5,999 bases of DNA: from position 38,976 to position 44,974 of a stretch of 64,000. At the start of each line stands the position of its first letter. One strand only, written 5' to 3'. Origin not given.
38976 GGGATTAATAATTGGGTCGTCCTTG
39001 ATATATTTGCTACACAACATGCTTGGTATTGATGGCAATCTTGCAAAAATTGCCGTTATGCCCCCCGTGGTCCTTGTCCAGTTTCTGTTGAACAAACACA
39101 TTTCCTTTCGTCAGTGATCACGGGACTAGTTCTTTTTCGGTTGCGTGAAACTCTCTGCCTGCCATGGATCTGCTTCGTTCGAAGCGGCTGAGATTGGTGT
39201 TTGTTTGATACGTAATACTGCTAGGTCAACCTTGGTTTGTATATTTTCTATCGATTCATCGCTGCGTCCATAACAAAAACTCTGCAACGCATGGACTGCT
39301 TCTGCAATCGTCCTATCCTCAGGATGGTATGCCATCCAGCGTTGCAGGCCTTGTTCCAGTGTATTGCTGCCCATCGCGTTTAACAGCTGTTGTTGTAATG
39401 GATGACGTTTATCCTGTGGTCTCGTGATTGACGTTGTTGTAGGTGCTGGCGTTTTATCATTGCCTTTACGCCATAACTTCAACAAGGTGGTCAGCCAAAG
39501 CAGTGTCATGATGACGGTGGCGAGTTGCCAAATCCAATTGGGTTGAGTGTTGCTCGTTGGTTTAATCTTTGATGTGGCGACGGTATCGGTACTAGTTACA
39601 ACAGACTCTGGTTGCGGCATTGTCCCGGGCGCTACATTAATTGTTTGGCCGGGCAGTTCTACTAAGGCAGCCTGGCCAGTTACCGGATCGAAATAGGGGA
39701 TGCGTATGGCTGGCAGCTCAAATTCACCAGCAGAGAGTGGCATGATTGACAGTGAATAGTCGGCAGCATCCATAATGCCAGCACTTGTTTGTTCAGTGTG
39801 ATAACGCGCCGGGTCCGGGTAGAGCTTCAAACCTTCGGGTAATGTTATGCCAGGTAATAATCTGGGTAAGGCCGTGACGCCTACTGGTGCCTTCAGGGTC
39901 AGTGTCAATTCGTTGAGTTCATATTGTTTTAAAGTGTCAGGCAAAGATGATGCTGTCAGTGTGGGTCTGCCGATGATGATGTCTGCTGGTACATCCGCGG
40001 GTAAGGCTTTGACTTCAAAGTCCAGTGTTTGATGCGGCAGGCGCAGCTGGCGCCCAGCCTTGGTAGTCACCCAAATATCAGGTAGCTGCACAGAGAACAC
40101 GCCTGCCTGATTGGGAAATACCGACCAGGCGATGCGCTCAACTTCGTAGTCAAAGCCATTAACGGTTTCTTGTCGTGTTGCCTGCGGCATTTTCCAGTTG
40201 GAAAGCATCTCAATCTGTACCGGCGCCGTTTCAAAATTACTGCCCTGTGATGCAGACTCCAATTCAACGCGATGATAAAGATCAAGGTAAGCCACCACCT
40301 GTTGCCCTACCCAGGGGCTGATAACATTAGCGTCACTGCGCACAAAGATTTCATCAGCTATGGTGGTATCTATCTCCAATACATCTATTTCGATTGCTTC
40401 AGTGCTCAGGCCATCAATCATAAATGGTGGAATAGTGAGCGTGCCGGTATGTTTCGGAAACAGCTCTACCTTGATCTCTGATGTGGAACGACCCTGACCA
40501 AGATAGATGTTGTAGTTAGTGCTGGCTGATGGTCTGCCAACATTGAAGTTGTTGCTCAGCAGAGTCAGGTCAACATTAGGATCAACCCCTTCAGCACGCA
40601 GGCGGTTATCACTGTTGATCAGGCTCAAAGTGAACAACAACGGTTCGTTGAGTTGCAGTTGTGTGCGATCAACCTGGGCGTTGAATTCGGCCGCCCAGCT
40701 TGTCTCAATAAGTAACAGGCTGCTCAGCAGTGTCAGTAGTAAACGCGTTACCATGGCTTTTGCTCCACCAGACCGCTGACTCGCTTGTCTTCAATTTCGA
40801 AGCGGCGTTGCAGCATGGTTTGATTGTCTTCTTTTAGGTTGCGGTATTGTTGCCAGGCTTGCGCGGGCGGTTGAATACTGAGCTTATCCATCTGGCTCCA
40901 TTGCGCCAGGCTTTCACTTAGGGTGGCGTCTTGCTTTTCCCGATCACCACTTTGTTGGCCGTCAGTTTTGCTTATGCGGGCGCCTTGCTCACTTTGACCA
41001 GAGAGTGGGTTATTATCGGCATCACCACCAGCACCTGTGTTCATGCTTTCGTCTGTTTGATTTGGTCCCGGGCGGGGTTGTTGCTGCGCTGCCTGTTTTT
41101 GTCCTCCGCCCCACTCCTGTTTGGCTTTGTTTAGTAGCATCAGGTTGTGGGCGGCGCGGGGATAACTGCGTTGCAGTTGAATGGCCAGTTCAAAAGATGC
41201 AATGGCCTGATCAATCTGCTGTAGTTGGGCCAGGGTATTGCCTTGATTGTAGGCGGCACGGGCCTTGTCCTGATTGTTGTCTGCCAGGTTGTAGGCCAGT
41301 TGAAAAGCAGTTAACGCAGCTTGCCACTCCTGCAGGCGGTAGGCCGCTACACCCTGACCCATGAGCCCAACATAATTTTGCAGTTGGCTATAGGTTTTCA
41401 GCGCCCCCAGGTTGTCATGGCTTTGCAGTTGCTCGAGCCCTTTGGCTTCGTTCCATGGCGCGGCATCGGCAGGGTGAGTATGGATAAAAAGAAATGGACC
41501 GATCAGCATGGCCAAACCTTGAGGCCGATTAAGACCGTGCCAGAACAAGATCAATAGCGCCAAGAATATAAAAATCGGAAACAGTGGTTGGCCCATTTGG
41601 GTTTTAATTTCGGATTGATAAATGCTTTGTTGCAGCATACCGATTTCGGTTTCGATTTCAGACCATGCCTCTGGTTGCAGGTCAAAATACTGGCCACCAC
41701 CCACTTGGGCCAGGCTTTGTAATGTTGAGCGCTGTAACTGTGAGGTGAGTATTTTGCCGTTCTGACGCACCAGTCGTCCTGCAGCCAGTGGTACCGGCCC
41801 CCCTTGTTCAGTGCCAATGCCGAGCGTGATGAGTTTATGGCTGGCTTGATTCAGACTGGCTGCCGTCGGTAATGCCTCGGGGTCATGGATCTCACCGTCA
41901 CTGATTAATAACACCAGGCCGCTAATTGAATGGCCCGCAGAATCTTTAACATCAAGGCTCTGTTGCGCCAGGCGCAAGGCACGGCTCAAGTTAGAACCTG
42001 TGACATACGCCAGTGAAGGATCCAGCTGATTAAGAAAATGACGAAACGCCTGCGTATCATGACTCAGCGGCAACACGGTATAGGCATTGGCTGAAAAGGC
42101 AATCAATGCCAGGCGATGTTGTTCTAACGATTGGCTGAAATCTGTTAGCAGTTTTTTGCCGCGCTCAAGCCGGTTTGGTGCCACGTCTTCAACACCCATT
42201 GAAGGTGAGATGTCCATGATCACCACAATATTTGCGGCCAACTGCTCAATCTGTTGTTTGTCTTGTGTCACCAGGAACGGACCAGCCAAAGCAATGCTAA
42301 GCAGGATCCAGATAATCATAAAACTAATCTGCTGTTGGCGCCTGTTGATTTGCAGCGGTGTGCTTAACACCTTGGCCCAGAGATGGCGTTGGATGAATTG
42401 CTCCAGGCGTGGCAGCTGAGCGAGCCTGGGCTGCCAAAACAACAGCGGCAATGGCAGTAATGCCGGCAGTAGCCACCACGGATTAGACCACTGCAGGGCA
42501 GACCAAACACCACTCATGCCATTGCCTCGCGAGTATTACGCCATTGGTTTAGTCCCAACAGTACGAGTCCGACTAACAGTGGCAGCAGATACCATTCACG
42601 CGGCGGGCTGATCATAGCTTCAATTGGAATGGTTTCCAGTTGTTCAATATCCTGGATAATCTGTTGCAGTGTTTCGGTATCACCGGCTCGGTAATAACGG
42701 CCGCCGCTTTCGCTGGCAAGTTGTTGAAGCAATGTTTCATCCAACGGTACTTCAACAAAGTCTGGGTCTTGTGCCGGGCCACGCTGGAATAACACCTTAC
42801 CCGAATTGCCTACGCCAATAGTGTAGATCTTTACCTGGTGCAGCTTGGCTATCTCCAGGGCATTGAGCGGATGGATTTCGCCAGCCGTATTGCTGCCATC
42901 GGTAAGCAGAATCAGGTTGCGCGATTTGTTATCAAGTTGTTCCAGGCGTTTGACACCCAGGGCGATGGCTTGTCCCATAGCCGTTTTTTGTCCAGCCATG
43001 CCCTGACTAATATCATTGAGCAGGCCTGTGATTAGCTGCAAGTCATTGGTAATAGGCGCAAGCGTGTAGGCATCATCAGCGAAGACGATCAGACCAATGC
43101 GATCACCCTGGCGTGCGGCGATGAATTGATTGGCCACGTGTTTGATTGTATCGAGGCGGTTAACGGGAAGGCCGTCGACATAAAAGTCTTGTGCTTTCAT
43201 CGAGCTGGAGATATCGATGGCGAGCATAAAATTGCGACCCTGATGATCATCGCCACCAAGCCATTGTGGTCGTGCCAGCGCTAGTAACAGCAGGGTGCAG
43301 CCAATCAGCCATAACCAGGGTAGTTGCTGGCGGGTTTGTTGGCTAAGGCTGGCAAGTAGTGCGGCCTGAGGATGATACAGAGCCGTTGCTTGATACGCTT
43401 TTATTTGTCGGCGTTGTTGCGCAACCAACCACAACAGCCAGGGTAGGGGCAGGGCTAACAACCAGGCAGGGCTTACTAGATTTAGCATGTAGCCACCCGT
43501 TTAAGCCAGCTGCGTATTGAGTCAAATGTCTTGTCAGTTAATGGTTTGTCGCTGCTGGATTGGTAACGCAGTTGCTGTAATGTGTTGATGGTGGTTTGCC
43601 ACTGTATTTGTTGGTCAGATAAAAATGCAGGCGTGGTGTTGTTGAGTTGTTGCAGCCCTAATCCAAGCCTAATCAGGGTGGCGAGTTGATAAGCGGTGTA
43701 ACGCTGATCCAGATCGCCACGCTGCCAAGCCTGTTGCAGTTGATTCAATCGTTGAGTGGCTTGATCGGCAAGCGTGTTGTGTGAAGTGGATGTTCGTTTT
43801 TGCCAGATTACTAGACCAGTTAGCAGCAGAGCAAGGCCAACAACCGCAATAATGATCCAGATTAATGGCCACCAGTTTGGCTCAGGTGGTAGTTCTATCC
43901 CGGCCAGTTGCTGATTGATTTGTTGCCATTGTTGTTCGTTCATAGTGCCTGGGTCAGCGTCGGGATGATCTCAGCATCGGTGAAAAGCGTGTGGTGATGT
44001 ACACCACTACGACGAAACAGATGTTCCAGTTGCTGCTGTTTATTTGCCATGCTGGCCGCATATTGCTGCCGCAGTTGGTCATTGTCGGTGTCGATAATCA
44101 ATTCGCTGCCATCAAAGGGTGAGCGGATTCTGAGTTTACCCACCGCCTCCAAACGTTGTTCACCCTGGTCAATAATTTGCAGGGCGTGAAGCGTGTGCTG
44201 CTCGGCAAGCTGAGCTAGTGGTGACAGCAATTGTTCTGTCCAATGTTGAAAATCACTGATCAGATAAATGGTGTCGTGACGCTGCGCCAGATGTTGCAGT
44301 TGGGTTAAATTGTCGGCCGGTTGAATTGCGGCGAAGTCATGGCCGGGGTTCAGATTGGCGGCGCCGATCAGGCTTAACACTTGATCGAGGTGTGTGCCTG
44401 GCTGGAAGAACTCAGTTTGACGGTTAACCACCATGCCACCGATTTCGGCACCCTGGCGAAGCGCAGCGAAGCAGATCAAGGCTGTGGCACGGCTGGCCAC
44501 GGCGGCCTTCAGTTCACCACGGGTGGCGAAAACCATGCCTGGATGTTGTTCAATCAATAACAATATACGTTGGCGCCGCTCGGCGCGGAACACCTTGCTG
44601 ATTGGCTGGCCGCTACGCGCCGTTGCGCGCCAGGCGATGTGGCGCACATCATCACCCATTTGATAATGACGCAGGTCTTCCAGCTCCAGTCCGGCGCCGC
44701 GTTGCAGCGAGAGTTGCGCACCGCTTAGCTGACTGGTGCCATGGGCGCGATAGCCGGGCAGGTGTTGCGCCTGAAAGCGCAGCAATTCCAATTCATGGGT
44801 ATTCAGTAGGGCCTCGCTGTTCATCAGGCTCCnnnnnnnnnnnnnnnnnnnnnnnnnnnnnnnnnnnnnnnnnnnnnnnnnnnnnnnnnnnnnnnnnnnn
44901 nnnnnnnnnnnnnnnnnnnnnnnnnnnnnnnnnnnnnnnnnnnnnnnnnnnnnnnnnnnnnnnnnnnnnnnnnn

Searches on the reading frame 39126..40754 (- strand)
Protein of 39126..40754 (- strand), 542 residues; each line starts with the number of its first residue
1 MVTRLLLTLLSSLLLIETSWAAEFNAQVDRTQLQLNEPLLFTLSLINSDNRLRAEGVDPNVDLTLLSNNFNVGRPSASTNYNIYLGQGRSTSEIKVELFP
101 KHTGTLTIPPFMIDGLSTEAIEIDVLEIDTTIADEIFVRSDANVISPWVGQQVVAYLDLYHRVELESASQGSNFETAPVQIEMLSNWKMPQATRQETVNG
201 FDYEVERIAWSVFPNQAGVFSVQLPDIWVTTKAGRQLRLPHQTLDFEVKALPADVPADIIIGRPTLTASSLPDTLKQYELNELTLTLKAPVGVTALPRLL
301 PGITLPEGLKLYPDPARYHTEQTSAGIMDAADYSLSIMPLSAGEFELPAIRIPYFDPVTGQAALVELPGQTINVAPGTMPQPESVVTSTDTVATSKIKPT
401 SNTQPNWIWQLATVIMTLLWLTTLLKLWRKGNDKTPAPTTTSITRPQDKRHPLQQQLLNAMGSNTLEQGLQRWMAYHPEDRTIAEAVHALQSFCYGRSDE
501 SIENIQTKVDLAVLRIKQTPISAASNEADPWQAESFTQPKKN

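Call 63: search_protein_families(library=pfam, proteins=[window:39126-40754:-], max_evalue=0.0001)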
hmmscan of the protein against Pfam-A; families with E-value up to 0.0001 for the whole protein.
window:39126-40754:- (542 aa): 2 families
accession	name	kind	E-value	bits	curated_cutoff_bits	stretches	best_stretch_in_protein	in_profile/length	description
PF13584.12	BatD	-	8.6e-22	78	24.1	1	26-125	1-92/92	BatD DUF11 like domain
PF12584.13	TRAPPC10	-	4.2e-05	23.8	22.5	0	330-358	91-119/150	Trafficking protein particle complex subunit 10, TRAPPC10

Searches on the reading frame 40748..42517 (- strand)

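Call 63: search_protein_families(library=pfam, proteins=[window:40748-42517:-], max_evalue=0.0001)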
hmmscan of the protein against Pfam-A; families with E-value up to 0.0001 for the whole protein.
window:40748-42517:- (589 aa): 5 families
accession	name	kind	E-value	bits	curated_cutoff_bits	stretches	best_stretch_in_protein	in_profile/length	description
PF13519.12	VWA_2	-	3.7e-17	63.3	27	1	97-209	1-107/107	von Willebrand factor type A domain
PF00092.34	VWA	-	9.3e-12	45.9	23.8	1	96-236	1-141/174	von Willebrand factor type A domain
PF07719.23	TPR_2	-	2.1e-07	31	27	0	419-450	1-32/34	Tetratricopeptide repeat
PF00515.34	TPR_1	-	1.9e-06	27.9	27.8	1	419-452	1-34/34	Tetratricopeptide repeat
PF13424.12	TPR_12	-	8.6e-06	26.3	30.1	1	388-450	9-76/77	Tetratricopeptide repeat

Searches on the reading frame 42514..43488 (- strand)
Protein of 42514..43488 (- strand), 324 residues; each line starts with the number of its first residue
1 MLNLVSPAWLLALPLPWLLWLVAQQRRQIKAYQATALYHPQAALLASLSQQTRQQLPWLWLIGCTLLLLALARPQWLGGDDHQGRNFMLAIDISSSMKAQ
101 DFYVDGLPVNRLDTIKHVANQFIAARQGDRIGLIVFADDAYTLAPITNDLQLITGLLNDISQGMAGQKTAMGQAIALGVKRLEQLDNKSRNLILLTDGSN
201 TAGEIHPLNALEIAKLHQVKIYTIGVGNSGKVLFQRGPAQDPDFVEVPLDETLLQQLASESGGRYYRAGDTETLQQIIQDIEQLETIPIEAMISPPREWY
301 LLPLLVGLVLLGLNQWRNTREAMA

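Call 63: search_protein_families(library=pfam, proteins=[window:42514-43488:-], max_evalue=0.0001)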
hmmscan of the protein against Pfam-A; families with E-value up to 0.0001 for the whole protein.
window:42514-43488:- (324 aa): 2 families
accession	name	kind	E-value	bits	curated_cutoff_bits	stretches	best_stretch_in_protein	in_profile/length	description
PF00092.34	VWA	-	1.1e-20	75.1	23.8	1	88-279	3-173/174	von Willebrand factor type A domain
PF13519.12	VWA_2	-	5e-17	62.9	27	1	88-198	2-106/107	von Willebrand factor type A domain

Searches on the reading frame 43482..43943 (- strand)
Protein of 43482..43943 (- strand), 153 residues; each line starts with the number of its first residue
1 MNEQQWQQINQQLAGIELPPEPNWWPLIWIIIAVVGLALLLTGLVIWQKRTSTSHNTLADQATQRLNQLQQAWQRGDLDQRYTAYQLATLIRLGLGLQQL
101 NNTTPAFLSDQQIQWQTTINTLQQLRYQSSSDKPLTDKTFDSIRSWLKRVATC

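Call 63: search_protein_families(library=pfam, proteins=[window:43482-43943:-], max_evalue=0.0001)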
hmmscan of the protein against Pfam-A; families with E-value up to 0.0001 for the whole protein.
window:43482-43943:- (153 aa): 1 family
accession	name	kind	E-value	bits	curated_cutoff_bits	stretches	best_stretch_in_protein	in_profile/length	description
PF14316.11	DUF4381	-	5e-09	37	27.2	1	11-93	1-78/145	Domain of unknown function (DUF4381)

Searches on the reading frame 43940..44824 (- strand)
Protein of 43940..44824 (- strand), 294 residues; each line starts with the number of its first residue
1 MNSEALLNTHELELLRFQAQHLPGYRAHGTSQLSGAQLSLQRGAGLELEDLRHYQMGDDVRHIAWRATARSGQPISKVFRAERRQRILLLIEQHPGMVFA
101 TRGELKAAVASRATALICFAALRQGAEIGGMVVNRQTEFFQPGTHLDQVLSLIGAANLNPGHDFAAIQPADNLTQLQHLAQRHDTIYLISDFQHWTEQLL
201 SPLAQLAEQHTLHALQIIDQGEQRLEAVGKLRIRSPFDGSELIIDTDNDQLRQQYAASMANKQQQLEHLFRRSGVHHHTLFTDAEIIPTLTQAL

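Call 63: search_protein_families(library=pfam, proteins=[window:43940-44824:-], max_evalue=0.0001)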
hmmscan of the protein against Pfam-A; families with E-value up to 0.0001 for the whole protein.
window:43940-44824:- (294 aa): 1 family
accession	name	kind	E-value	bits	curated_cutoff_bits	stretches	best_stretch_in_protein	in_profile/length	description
PF01882.25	DUF58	-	4.7e-37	127.7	23.4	1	50-264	1-215/216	Protein of unknown function DUF58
